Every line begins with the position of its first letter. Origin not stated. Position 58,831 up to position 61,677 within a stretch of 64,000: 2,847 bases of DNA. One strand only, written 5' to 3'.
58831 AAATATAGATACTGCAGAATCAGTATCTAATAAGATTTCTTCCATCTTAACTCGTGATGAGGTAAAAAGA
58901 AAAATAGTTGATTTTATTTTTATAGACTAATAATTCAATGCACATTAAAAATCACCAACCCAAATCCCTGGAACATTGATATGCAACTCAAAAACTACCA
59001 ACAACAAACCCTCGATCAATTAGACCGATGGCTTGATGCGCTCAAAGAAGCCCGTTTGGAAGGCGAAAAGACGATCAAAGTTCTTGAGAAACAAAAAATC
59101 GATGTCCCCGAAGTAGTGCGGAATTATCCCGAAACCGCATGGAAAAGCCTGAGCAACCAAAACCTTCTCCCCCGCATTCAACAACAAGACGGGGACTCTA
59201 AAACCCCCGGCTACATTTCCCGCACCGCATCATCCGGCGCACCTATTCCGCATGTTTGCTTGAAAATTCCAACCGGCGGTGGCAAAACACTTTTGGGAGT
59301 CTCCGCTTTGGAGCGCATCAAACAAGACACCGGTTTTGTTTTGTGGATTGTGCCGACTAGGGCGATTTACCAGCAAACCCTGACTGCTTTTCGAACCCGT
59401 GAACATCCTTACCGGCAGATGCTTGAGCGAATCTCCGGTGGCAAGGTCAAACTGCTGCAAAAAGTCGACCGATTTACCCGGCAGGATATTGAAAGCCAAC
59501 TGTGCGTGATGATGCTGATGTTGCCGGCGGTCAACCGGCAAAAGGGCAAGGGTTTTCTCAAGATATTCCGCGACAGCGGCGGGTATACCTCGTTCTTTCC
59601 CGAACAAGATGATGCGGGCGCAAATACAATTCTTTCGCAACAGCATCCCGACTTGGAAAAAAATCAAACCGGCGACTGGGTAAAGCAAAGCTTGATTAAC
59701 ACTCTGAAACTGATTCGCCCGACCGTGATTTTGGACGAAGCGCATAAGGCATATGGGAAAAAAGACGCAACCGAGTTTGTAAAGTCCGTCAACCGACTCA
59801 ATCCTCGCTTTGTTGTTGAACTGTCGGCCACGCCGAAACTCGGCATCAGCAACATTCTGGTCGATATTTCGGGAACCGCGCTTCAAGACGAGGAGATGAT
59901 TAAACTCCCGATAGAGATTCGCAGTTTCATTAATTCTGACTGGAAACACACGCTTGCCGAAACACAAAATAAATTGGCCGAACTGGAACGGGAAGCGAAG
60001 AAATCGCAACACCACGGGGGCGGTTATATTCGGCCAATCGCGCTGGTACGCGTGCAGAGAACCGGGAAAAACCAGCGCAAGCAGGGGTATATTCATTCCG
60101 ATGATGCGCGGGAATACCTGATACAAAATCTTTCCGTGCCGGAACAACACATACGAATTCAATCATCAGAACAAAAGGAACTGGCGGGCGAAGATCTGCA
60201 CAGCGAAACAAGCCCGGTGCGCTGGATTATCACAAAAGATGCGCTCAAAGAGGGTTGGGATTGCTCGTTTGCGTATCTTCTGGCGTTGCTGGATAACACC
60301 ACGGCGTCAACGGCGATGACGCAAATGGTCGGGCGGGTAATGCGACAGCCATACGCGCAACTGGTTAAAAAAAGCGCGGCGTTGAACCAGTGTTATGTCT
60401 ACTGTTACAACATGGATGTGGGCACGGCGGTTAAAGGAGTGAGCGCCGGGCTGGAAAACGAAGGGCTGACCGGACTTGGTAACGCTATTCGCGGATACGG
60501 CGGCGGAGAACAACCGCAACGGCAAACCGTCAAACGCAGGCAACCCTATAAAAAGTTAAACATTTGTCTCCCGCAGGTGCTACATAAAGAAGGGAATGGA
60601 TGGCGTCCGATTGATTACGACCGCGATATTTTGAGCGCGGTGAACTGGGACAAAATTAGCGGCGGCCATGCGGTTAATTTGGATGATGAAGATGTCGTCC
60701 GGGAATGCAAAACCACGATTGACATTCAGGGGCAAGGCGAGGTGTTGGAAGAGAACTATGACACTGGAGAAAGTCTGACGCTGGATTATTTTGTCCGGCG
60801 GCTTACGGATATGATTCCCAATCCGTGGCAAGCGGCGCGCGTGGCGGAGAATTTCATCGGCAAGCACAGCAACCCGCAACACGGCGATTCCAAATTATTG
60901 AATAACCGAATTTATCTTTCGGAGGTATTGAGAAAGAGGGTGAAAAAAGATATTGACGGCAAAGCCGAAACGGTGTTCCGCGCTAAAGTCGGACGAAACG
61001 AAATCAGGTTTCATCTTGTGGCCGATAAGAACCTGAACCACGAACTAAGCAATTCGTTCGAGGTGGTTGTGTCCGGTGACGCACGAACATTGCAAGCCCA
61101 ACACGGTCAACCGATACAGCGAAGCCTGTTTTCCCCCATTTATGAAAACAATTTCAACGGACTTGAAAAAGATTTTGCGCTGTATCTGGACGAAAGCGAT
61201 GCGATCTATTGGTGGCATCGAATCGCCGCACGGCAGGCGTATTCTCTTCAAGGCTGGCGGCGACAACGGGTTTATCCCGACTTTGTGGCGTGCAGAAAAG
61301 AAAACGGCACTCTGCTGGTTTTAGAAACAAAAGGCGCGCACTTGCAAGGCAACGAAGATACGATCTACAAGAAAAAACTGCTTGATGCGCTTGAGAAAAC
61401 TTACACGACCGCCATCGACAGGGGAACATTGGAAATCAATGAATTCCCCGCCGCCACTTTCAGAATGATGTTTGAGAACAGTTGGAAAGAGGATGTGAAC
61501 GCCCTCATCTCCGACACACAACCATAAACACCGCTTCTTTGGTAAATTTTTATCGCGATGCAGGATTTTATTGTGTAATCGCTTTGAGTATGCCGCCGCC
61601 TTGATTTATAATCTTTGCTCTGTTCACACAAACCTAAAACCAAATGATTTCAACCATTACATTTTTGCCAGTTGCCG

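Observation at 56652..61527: Type III R-M operon with an extra, translationally coupled membrane-protein gene between mod and res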

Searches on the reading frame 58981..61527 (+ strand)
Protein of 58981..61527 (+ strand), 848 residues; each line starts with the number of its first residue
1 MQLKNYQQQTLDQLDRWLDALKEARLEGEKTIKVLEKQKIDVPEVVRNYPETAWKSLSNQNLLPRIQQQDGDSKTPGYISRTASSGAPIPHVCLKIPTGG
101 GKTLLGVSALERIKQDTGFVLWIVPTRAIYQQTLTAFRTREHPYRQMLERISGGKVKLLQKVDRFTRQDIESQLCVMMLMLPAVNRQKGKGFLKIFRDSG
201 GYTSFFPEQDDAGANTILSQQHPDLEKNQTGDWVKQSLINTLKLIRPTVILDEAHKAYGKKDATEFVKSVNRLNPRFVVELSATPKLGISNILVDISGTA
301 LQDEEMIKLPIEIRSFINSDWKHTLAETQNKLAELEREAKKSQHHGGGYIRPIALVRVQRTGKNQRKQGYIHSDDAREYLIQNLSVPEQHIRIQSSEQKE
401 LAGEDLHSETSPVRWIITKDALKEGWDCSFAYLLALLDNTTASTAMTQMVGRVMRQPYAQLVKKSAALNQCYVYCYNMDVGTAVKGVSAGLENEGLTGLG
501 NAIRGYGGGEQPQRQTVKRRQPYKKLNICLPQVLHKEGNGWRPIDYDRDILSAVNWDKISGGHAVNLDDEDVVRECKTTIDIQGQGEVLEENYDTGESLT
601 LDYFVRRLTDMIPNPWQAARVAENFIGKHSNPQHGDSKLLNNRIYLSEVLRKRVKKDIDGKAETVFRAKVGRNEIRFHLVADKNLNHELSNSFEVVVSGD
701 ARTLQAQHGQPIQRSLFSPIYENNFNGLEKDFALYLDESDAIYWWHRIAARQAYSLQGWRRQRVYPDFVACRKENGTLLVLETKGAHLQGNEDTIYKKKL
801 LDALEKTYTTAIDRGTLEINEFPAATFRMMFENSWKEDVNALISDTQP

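Call 3: search_protein_families(library=pfam, proteins=[window:58981-61527:+], max_evalue=0.01)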
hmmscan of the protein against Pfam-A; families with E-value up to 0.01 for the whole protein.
window:58981-61527:+ (848 aa): 2 families
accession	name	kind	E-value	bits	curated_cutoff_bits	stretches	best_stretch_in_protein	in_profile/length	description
PF04851.21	ResIII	-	2.4e-13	50.7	22.5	1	91-286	25-163/164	Type III restriction enzyme, res subunit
PF00270.35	DEAD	-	4.6e-11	43.2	26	1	91-161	16-88/167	DEAD/DEAH box helicase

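Call 5: search_protein_families(library=ncbifam, proteins=[window:58981-61527:+], max_evalue=0.01)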
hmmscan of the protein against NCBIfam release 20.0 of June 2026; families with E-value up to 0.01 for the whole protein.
window:58981-61527:+ (848 aa): 1 family
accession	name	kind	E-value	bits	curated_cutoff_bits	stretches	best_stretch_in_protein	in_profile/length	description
NF012027.0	PRK15483.1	equivalog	7e-08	30.8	564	1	392-458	481-547/986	type III restriction-modification system endonuclease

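Call 6: search_protein_families(library=padloc, proteins=[window:58981-61527:+], max_evalue=0.01)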
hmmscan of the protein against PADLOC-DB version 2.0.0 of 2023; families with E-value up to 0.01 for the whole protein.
window:58981-61527:+ (848 aa): 10 families
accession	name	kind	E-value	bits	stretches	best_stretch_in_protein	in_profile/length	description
PDLC03653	REase_III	-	1.8e-219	729.2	1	1-839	1-878/883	Type III restriction enzyme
PDLC03650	REase_III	-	1.8e-49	166.9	1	66-474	37-438/898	Type III restriction enzyme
PDLC03649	REase_III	-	1.4e-08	31.1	1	404-462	486-544/973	Type III restriction enzyme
PDLC03647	REase_III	-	6.4e-08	29.2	1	404-459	498-553/989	Type III restriction enzyme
PDLC03648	REase_III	-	7e-07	25.7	1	247-460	134-358/871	Type III restriction enzyme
PDLC04531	PDC-M23B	-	4.7e-06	22.9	1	92-153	316-381/1060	-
PDLC01765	Cas3c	-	0.0006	16.8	1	93-152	187-245/612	-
PDLC02707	PbeA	-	0.003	14.2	0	93-173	272-355/672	PbeA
PDLC04986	PDC-S28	-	0.005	13.2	1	92-135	55-99/831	-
PDLC03652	REase_III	-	0.0098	11.9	0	407-478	339-410/809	Type III restriction enzyme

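Call 16: find_related_loci(query=window:58981-61527:+, collection=genome_contigs, flank=6000)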
Query window:58981-61527:+ (848 aa) in genome_contigs; peptide patterns used: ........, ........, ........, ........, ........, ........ (x = any residue, [..] = any of these).
88 stretches matched a pattern; 36 encode a relative of the query (tblastn E <= 1e-3); 33 distinct loci.
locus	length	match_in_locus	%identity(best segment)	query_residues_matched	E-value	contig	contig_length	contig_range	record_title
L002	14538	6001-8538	75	1-847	0e+0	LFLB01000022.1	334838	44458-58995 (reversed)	MAG: Candidatus Spongiihabitans thiooxidans isolate LS_SOB contig16789, whole genome shotgun sequence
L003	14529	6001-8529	75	1-843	0e+0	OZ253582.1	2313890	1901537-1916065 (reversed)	MAG: Nitrospinales bacterium isolate d88e25f9-fceb-4c12-a94a-4a5aae773960 genome assembly, chromosome: 1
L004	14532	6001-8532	72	1-844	0e+0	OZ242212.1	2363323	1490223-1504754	MAG: Candidatus Spongiihabitans sp. isolate 2f15a987-a670-4d91-b8ba-39cdc8936518 genome assembly, chromosome: 1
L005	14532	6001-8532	72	1-844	0e+0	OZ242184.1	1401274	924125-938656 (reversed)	MAG: Thermodesulfobacteriota bacterium isolate 13ca7263-252e-4e88-bd46-881ee0964f5f genome assembly, chromosome: 1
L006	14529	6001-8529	73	1-843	0e+0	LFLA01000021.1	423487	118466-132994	MAG: Nitrospina sp. LS_NOB contig44890, whole genome shotgun sequence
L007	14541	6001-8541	72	1-846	0e+0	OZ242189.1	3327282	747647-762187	MAG: Halieaceae bacterium isolate 61d33dc2-a761-4bf4-98a1-452c2c590a1b genome assembly, chromosome: 1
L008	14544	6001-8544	71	1-845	0e+0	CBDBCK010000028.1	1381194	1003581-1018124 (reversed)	MAG: Dehalococcoidia bacterium isolate 2735045a-58c9-400a-bca5-5a16410cc720 genome assembly, contig: contig_28, whole ge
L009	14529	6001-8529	72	1-845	0e+0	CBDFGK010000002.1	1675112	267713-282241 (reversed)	MAG: Halieaceae bacterium isolate fd9141fe-22cf-4887-b29a-07f7446957af genome assembly, contig: contig_2, whole genome s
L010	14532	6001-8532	69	1-845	0e+0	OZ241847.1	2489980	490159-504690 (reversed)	MAG: Gammaproteobacteria bacterium isolate 34f7a0bb-19db-4cea-b9ee-db7566f316d0 genome assembly, chromosome: 1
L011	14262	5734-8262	70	1-845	0e+0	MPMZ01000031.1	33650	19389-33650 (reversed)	MAG: Nitrospira sp. bin75 NODE_1995_length_33650_cov_9.94642_ID_3989, whole genome shotgun sequence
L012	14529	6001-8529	67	1-843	0e+0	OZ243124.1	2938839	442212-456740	MAG: Nitrospirales bacterium isolate 0e0ef677-6dc8-49ba-883f-7fd47c8f42f7 genome assembly, chromosome: 1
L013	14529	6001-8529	67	1-843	0e+0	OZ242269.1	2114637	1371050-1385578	MAG: Nitrospirales bacterium isolate 0ee571f2-8639-4f8e-9eaa-93cf1acbcd03 genome assembly, chromosome: 1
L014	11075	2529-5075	69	1-847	0e+0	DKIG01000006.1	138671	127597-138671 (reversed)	MAG TPA_asm: Gammaproteobacteria bacterium UBA6724 UBA6724_contig_1471, whole genome shotgun sequence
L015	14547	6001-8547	69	1-847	0e+0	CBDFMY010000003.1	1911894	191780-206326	MAG: Candidatus Poriferihabitaceae bacterium isolate 6ea70c23-f6ae-4937-b9b1-d70173c59256 genome assembly, contig: conti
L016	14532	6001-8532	76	1-844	0e+0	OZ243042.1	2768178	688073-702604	MAG: Candidatus Poriferihabitaceae bacterium isolate 49d6dd85-0fda-43e6-b460-8c6e23e76669 genome assembly, chromosome: 1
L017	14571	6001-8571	63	1-848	0e+0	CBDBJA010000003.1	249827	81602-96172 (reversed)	MAG: Thermodesulfobacteriota bacterium isolate 9e4b1e2a-9897-4602-aa7f-64ffbed5bca6 genome assembly, contig: contig_3, w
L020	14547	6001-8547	77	1-847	0e+0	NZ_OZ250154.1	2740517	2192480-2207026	MAG: Candidatus Spongiihabitans sp. isolate 9bea2e88-feb8-4b27-847e-43f480efb806 chromosome 1, complete sequence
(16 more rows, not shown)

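Call 22: search_protein_families(library=pfam, proteins=[L006:4921-6000:+, L002:4660-5535:+, L002:5514-5990:+, L004:5433-5996:+, L007:4715-5221:+, L007:5218-6000:+, L011:4043-5731:+, L011:2574-3254:+, L010:4765-5880:+, L015:3014-4348:+], max_evalue=0.01)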
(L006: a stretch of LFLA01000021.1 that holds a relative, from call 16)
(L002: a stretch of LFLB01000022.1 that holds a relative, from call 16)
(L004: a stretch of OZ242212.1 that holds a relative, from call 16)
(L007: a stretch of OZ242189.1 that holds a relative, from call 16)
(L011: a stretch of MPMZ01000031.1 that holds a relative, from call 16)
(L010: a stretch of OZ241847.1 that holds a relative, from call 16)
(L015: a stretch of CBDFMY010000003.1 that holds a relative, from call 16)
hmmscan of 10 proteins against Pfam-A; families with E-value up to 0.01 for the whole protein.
L006:4921-6000:+ (359 aa): 8 families
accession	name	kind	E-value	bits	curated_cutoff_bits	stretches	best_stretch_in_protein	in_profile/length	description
PF01764.32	Lipase_3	-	2.3e-24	86.3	22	1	131-255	1-137/140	Lipase (class 3)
PF00975.26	Thioesterase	-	0.00025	21.8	26.4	1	166-215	44-92/226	Thioesterase domain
PF20408.4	Abhydrolase_11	-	0.00038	20.7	27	1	181-227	68-114/193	Alpha/beta hydrolase domain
PF12146.15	Hydrolase_4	-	0.00093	19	27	1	165-212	50-99/239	Serine aminopeptidase, S33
PF00561.26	Abhydrolase_1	-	0.0022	18.1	25.8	1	169-220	51-98/245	alpha/beta hydrolase fold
PF05057.20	DUF676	-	0.0028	17.6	20.3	1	151-213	44-102/217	Putative serine esterase (DUF676)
PF11187.14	Mbeg1-like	-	0.0037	17.2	21.1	0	128-226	37-123/224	Mbeg1-like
PF01738.24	DLH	-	0.0051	16.9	21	0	148-248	55-154/217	Dienelactone hydrolase family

L002:4660-5535:+ (291 aa): 0 families

L002:5514-5990:+ (158 aa): 1 family
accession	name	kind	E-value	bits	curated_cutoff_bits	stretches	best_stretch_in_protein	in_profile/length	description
PF01850.27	PIN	-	2.7e-15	57.5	23.6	1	12-135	1-118/120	PIN domain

L004:5433-5996:+ (187 aa): 1 family
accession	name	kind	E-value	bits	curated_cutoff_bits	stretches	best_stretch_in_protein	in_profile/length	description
PF20385.3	DUF6680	-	1.2e-44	152.5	23.2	1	4-179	2-168/170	Family of unknown function (DUF6680)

L007:4715-5221:+ (168 aa): 1 family
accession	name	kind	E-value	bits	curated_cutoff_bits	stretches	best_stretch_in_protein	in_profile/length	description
PF22398.1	DUF6978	-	0.0022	18.7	29.6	1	6-146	1-125/133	Family of unknown function (DUF6978)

L007:5218-6000:+ (260 aa): 1 family
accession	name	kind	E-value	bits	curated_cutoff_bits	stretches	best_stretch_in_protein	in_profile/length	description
PF08861.15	DUF1828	-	3.1e-20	72.7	22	1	32-124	1-91/91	Domain of unknown function DUF1828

L011:4043-5731:+ (562 aa): 20 families
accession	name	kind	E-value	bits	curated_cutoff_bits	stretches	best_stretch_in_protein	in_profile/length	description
PF00515.34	TPR_1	-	6.4e-41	137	27.8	4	76-109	1-34/34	Tetratricopeptide repeat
PF07719.23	TPR_2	-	2e-32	109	27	3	76-109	1-34/34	Tetratricopeptide repeat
PF13181.12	TPR_8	-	1.6e-25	87.4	25.7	3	76-109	1-34/34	Tetratricopeptide repeat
PF13414.12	TPR_11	-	1.6e-23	82.6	26.8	3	154-191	4-41/42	TPR repeat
PF13431.12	TPR_17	-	1.6e-23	81.4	24.4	3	99-131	2-34/34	Tetratricopeptide repeat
PF13432.12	TPR_16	-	1.1e-17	64.5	32.7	2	81-144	2-65/65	Tetratricopeptide repeat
PF13424.12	TPR_12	-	3.2e-16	59.7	30.1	2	42-105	3-74/77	Tetratricopeptide repeat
PF13371.12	TPR_9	-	3.7e-12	46.5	35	1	88-147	7-66/73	Tetratricopeptide repeat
PF13428.12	TPR_14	-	1.4e-11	44.3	23.5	0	113-149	4-40/44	Tetratricopeptide repeat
PF14559.12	TPR_19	-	2.6e-11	44.1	25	2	124-178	5-59/68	Tetratricopeptide repeat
PF13174.12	TPR_6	-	6.4e-11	42.6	26.3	0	112-141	2-31/33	Tetratricopeptide repeat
PF13176.12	TPR_7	-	2.2e-07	30.9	27.9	0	83-107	6-30/36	Tetratricopeptide repeat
PF13429.12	TPR_15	-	1.6e-05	24.9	26.2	0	79-112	149-182/280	Tetratricopeptide repeat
PF25575.1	TPR_BSK1_C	-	2.1e-05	24.9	42.2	0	89-136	55-103/118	Serine/threonine-protein kinase BSK1-like, TPR repeats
PF10516.15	SHNi-TPR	-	2.1e-05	24.4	21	0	189-204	12-27/38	SHNi-TPR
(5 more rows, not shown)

L011:2574-3254:+ (226 aa): 1 family
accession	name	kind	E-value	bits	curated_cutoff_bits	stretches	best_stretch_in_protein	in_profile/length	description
PF18735.6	HEPN_RiboL-PSP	-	0.00039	20.8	28.4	1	178-222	124-183/191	RiboL-PSP-HEPN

L010:4765-5880:+ (371 aa): 1 family
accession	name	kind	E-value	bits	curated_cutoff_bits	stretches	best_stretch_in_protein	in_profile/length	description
PF20551.3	DUF6765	-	2.4e-92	310.4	26.6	1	1-362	1-325/325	Family of unknown function (DUF6765)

L015:3014-4348:+ (444 aa): 0 families

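Call 23: search_protein_families(library=padloc, proteins=[L006:4921-6000:+, L002:4660-5535:+, L002:5514-5990:+, L004:5433-5996:+, L007:4715-5221:+, L007:5218-6000:+, L011:4043-5731:+, L011:2574-3254:+, L010:4765-5880:+, L015:3014-4348:+], max_evalue=0.01)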
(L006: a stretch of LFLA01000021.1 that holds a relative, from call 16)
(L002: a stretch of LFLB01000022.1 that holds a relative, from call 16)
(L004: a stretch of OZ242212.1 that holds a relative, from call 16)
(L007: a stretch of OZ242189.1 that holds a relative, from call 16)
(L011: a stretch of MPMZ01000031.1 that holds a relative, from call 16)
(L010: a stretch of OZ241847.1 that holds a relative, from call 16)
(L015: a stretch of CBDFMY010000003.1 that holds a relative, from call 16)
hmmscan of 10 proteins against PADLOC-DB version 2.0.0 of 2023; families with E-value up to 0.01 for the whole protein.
L006:4921-6000:+ (359 aa): 0 families

L002:4660-5535:+ (291 aa): 0 families

L002:5514-5990:+ (158 aa): 0 families

L004:5433-5996:+ (187 aa): 0 families

L007:4715-5221:+ (168 aa): 0 families

L007:5218-6000:+ (260 aa): 2 families
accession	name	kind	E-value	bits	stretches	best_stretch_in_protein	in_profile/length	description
PDLC04539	PDC-M24B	-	1.6e-16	58.6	1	16-149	17-147/255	-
PDLC04540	PDC-M24B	-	7.1e-13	46.7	1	29-150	26-145/256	-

L011:4043-5731:+ (562 aa): 2 families
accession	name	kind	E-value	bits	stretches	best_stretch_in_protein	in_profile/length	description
PDLC04781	PDC-M71B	-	0.0023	14.8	0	120-177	126-183/515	-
PDLC01822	CARF2--CARF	-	0.0062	14.4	0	422-469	62-107/201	-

L011:2574-3254:+ (226 aa): 1 family
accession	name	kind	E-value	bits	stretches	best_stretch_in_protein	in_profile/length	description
PDLC04029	PD-T4-2_B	-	0.0058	14.5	0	170-213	101-144/174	-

L010:4765-5880:+ (371 aa): 0 families

L015:3014-4348:+ (444 aa): 0 families

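Call 74: search_dna_similar(query=window:58981-61527:+, collection=plasmids, mode=protein, max_rows=15, max_evalue=1e-30)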
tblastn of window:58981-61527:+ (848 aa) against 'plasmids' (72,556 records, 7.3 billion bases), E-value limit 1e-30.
Records with a match: 51; places in all: 52; records where one place covers at least 80% of the query: 4.
Best place of each record, by identity: <60% 51.
By first word of the organism name: Acinetobacter 27; Pseudomonas 4; Vibrio 4; Proteus 2; Hymenobacter 2; Alicyclobacillus 1; Chryseobacterium 1; Erythrobacteraceae 1; Sphingomonas 1; Thiothrix 1; and 7 more.
By predicted mobility (MOB-suite, as given by PLSDB): mobilizable 35; non-mobilizable 14; conjugative 2.
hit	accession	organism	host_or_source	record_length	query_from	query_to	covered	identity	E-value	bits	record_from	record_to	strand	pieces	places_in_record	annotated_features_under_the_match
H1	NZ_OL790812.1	Proteus mirabilis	-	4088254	1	839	99%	42.6%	0e+0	684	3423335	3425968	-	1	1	none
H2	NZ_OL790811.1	Proteus mirabilis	-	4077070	1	839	99%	42.6%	0e+0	684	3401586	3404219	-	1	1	none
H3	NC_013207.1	Alicyclobacillus acidocaldarius subsp. acidocaldarius DSM ...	-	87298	1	844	100%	37.9%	8e-161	527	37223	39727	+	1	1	DEAD/DEAH box helicase family protein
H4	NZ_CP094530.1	Chryseobacterium oryzae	Single cell,Andong Sikhe (Andong rice ...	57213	1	844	100%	36.4%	3e-166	542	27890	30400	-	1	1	DEAD/DEAH box helicase family protein | site-specific DNA-methyltransferase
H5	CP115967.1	Erythrobacteraceae bacterium WH01K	-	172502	1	473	56%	33.3%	1e-56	219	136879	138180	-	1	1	DEAD/DEAH box helicase family protein | site-specific DNA-methyltransferase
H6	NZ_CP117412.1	Sphingomonas naphthae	Single cell,Oil contaminated soil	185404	1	485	57%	31.7%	5e-53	209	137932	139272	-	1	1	DEAD/DEAH box helicase family protein | site-specific DNA-methyltransferase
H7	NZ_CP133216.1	Thiothrix subterranea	hydrogen sulfide spring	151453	1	475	56%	32.0%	2e-57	222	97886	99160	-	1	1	DEAD/DEAH box helicase family protein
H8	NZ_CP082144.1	Acinetobacter lwoffii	cell culture,permafrost, Kolyma lowland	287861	46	483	52%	34.1%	5e-56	218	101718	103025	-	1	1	DEAD/DEAH box helicase family protein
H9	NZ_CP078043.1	Acinetobacter junii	whole organism,washroom sink in ...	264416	46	483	52%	33.8%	3e-56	218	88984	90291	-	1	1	DEAD/DEAH box helicase family protein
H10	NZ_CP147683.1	Acinetobacter lwoffii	whole organism,Yangzhou Grand Canal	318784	46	483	52%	33.8%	3e-56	218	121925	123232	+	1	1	DEAD/DEAH box helicase family protein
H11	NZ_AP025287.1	Treponema bryantii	-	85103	1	489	58%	30.2%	3e-51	203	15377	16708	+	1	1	DEAD/DEAH box helicase family protein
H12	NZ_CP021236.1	Pontibacter actiniarum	Whole organism,unidentified actinians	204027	1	489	58%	30.2%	1e-53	210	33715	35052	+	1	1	DEAD/DEAH box helicase family protein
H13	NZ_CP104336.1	Acinetobacter baumannii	Homo sapiens,blood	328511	46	483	52%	33.6%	5e-56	218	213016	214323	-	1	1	none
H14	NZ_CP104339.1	Acinetobacter baumannii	Homo sapiens,Wound/Abscess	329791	46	483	52%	33.6%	5e-56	218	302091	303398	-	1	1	none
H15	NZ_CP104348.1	Acinetobacter baumannii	Homo sapiens,sputum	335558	46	483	52%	33.6%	5e-56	218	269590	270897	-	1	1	none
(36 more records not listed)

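Call 82: find_related_loci(query=window:58981-61527:+, collection=viral_contigs, flank=6000)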
Query window:58981-61527:+ (848 aa) in viral_contigs; peptide patterns used: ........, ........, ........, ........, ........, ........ (x = any residue, [..] = any of these).
19 stretches matched a pattern, but none encodes a relative of the query by tblastn (E <= 1e-3).

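Call 83: find_related_loci(query=window:58981-61527:+, collection=metagenome_contigs, flank=6000)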
Query window:58981-61527:+ (848 aa) in metagenome_contigs; peptide patterns used: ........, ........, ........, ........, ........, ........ (x = any residue, [..] = any of these).
125 stretches matched a pattern; 18 encode a relative of the query (tblastn E <= 1e-3); 18 distinct loci.
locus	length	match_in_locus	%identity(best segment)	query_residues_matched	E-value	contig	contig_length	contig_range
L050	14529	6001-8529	70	1-845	0e+0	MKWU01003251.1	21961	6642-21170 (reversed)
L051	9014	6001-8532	40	1-843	0e+0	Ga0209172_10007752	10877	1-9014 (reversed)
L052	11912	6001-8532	40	1-843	0e+0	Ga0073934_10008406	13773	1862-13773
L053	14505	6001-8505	33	1-806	1e-69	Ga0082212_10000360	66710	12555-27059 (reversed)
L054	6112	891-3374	31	1-788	2e-61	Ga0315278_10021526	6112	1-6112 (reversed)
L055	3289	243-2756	31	1-800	3e-60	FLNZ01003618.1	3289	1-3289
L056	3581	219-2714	33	1-788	1e-59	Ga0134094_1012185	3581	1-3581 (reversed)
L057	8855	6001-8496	31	1-788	3e-59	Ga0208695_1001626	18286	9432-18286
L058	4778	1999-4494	31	1-788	3e-59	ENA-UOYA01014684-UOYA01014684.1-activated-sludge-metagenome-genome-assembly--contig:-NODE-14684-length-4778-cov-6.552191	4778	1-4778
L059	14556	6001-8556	29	1-837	3e-58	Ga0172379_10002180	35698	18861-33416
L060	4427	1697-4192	31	1-788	9e-57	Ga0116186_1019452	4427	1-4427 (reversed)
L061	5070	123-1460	32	1-496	3e-56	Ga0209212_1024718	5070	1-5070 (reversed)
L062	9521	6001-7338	31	1-496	3e-56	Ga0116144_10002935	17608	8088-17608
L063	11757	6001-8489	31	1-809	1e-58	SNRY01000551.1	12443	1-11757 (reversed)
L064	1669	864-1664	32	1-311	5e-38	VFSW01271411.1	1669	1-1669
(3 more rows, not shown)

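Call 88: search_protein_families(library=pfam, proteins=[L016:3887-4588:+], max_evalue=0.001)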
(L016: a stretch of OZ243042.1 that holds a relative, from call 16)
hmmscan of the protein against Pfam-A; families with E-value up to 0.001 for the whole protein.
L016:3887-4588:+ (233 aa): 1 family
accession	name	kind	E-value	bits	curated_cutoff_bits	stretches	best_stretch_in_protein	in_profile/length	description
PF13365.12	Trypsin_2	-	9.3e-08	33.4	27.6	1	24-168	1-138/144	Trypsin-like peptidase domain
